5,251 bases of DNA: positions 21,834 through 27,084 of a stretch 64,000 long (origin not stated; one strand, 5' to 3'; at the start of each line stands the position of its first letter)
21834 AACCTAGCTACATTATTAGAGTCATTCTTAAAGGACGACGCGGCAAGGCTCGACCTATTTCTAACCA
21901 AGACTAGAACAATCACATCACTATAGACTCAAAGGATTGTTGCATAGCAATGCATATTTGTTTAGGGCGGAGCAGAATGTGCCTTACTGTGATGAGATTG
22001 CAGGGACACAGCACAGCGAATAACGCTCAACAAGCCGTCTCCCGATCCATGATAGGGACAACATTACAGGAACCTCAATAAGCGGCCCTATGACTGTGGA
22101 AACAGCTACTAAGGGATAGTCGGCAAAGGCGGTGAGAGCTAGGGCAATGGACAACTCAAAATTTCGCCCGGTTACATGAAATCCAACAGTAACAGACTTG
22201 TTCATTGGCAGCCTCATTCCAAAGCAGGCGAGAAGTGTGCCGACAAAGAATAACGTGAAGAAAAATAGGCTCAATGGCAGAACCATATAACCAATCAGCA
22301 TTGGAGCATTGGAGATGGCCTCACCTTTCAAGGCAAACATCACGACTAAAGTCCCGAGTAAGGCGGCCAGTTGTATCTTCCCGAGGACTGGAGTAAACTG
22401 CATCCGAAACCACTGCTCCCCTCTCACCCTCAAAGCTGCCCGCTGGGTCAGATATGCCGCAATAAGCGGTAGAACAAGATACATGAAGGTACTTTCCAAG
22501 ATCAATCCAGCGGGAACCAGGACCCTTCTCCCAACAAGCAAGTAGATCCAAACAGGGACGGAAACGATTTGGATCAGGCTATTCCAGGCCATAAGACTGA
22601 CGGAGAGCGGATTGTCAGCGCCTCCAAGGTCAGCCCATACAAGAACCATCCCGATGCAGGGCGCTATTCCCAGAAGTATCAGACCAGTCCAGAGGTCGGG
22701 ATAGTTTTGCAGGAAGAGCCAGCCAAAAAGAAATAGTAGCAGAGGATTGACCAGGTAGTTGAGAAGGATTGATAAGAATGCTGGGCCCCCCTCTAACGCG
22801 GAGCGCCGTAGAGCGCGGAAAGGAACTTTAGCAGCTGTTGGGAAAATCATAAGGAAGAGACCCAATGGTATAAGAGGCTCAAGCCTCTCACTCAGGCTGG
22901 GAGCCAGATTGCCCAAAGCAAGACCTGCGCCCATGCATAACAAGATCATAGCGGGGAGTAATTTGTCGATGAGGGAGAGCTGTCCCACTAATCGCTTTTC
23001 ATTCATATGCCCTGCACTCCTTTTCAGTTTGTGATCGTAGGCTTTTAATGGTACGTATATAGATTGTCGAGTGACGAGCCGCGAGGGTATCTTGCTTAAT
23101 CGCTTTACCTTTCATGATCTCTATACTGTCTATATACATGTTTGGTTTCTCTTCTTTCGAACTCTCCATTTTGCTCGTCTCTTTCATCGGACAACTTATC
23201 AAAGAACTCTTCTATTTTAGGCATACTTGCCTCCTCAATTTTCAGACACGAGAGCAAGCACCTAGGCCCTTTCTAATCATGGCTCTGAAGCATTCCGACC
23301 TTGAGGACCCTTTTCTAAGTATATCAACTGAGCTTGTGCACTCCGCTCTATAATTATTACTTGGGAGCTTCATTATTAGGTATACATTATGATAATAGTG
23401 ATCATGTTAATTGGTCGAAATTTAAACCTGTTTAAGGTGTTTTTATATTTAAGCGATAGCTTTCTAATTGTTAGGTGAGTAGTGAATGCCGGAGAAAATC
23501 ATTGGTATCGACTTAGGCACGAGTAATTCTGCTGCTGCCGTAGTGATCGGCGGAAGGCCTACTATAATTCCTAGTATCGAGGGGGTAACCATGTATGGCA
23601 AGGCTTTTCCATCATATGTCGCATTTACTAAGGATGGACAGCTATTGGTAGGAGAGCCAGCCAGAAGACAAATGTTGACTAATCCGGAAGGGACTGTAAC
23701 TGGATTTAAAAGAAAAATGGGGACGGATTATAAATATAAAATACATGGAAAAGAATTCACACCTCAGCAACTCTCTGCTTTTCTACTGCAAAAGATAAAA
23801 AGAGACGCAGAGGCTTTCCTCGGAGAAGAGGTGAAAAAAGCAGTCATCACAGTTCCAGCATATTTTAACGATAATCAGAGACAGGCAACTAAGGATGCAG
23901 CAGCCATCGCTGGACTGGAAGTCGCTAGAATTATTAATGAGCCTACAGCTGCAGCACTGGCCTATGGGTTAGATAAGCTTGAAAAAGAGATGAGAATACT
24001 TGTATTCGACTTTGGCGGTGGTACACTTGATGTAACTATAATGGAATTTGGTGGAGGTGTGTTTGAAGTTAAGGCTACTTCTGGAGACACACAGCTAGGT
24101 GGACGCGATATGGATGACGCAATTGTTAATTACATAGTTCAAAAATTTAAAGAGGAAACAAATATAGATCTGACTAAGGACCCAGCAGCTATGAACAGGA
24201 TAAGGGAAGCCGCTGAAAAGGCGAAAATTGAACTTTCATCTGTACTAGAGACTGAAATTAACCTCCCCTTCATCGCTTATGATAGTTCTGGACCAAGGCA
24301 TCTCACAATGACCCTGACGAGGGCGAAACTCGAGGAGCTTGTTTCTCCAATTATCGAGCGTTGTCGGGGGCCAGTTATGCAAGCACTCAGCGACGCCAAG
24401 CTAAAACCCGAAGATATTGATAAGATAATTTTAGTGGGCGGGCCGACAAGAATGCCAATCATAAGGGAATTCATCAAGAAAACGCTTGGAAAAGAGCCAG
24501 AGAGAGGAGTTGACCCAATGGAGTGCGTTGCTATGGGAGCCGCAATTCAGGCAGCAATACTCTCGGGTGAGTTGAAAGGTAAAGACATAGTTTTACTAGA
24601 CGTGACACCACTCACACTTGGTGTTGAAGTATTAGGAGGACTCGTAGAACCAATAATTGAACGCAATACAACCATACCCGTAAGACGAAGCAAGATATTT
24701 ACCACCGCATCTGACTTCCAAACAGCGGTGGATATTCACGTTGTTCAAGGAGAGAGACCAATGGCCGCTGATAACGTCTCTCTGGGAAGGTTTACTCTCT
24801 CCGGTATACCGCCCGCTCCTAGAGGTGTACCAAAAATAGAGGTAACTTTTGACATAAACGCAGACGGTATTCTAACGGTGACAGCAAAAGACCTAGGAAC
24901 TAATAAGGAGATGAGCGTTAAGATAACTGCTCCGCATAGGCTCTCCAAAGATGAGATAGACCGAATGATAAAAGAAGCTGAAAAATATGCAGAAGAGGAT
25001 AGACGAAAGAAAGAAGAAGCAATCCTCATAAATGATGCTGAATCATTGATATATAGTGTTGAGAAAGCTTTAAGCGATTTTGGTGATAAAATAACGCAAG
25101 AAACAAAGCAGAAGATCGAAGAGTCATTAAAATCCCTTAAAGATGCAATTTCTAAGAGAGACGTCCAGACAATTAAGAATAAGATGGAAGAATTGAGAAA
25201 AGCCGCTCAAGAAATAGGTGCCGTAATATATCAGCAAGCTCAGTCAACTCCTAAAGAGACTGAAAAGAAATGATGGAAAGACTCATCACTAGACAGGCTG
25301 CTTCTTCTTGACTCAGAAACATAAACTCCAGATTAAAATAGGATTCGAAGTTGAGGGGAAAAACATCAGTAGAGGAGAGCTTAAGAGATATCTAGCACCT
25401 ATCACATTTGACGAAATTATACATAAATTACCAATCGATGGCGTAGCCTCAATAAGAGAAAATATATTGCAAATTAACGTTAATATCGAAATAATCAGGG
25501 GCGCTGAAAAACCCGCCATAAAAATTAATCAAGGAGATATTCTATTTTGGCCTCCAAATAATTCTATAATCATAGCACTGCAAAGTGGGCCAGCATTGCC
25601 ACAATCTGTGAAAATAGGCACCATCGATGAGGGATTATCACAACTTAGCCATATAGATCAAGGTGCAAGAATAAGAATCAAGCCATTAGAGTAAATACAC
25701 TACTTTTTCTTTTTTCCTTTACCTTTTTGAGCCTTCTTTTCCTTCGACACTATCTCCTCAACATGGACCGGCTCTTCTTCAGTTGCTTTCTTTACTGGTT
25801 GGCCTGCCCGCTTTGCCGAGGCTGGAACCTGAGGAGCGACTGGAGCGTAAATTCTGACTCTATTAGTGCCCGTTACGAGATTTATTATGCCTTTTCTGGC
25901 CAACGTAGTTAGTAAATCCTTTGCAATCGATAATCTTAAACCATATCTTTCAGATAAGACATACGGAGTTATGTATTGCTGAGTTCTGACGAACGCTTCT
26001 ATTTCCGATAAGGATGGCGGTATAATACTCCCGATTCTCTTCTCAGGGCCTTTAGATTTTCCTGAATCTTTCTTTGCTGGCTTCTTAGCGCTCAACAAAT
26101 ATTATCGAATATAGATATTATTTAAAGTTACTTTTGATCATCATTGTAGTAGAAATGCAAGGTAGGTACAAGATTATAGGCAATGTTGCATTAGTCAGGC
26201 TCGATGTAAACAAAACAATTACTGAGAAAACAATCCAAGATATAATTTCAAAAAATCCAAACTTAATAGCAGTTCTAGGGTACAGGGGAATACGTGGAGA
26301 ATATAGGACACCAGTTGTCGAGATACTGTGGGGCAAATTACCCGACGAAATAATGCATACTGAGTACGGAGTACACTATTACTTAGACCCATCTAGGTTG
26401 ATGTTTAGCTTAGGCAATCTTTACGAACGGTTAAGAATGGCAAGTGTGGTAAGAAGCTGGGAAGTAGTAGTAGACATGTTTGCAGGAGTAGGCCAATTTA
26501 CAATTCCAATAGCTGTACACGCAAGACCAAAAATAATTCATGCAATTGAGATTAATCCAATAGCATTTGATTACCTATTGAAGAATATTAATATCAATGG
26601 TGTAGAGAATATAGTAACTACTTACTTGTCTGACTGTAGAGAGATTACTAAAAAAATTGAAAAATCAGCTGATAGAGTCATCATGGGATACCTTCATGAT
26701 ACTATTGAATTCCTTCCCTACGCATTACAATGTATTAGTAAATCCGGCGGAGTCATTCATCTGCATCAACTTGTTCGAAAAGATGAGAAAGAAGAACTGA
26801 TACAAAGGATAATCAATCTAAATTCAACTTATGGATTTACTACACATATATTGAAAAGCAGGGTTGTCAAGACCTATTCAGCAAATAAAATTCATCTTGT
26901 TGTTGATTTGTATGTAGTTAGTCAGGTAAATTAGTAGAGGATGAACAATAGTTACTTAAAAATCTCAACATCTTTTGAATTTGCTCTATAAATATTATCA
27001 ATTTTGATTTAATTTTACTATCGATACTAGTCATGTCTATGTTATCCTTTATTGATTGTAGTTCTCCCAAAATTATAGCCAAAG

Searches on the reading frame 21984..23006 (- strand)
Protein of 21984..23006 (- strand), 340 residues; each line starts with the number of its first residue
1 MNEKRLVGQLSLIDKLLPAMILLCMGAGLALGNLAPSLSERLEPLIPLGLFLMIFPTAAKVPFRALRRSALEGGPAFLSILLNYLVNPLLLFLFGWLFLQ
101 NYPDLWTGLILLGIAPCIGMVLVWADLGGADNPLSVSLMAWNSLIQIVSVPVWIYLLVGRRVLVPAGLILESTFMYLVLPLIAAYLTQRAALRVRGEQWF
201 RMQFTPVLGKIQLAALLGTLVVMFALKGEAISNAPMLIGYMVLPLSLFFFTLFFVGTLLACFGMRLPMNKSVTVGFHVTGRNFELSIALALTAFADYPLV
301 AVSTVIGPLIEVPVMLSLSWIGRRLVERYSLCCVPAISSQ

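Call 46: search_protein_families(library=pfam, proteins=[window:21984-23006:-], max_evalue=0.001)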
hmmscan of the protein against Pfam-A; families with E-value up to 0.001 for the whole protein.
window:21984-23006:- (340 aa): 1 family
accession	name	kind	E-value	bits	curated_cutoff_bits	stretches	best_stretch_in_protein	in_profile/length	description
PF01758.21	SBF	-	1.1e-38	133.3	24.3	1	47-232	1-189/191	Sodium Bile acid symporter family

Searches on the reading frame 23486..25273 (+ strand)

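Call 46: search_protein_families(library=pfam, proteins=[window:23486-25273:+], max_evalue=0.001)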
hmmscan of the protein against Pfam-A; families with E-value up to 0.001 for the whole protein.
window:23486-25273:+ (595 aa): 2 families
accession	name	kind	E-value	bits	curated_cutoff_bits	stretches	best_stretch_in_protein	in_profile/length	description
PF00012.26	HSP70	-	1.6e-227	756.9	20.6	1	5-583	1-599/599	Hsp70 protein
PF06723.19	MreB_Mbl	-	2.5e-19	69.7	27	1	5-354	3-317/327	MreB/Mbl protein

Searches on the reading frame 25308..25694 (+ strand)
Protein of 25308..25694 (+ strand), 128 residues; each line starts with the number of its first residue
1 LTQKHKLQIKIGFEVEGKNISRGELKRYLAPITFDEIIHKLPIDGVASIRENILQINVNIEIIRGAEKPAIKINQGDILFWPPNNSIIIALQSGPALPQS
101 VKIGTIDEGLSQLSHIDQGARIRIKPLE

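Call 46: search_protein_families(library=pfam, proteins=[window:25308-25694:+], max_evalue=0.001)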
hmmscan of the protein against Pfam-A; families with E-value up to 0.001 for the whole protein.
window:25308-25694:+ (128 aa): 2 families
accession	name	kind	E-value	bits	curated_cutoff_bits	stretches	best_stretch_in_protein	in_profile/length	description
PF04126.18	Cyclophil_like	-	1.2e-06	28.8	27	1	10-125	4-120/120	Cyclophilin-like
PF18050.6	Cyclophil_like2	-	0.0003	21.3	22.7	1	71-122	56-112/115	Cyclophilin-like family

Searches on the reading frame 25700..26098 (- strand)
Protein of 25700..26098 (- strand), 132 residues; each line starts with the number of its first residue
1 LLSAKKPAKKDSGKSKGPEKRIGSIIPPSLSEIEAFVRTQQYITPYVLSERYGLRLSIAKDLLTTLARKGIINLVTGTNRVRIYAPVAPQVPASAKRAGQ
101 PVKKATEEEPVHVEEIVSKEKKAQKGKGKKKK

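Call 46: search_protein_families(library=pfam, proteins=[window:25700-26098:-], max_evalue=0.001)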
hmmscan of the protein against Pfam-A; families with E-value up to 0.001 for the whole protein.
window:25700-26098:- (132 aa): 1 family
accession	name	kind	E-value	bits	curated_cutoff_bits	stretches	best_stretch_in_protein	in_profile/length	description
PF03297.21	Ribosomal_S25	-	3.4e-12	46.9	28.8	1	9-85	21-99/101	S25 ribosomal protein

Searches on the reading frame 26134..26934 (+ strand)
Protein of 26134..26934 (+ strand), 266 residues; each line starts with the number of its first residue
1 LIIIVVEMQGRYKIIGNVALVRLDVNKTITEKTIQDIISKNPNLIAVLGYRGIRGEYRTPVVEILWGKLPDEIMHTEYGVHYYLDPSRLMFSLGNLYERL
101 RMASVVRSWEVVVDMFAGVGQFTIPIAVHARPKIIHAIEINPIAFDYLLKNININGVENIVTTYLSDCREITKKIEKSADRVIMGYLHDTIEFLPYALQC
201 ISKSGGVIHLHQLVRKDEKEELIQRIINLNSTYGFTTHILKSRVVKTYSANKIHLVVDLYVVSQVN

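Call 46: search_protein_families(library=pfam, proteins=[window:26134-26934:+], max_evalue=0.001)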
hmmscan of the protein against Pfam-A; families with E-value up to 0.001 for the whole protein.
window:26134-26934:+ (266 aa): 4 families
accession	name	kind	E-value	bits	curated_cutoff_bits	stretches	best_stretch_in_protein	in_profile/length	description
PF02475.24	TRM5-TYW2_MTfase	-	1.3e-49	168.8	28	1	74-216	2-141/164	TRM5/TYW2 methyltransferase domain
PF25133.1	TYW2_N_2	-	9e-09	35.8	27.7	1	8-68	17-77/79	TYW2 N-terminal domain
PF09445.16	Methyltransf_15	-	1.7e-05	24.9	22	1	110-179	2-69/165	RNA cap guanine-N2 methyltransferase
PF06325.19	PrmA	-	0.00066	19.7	22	1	104-215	157-263/296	Ribosomal protein L11 methyltransferase (PrmA)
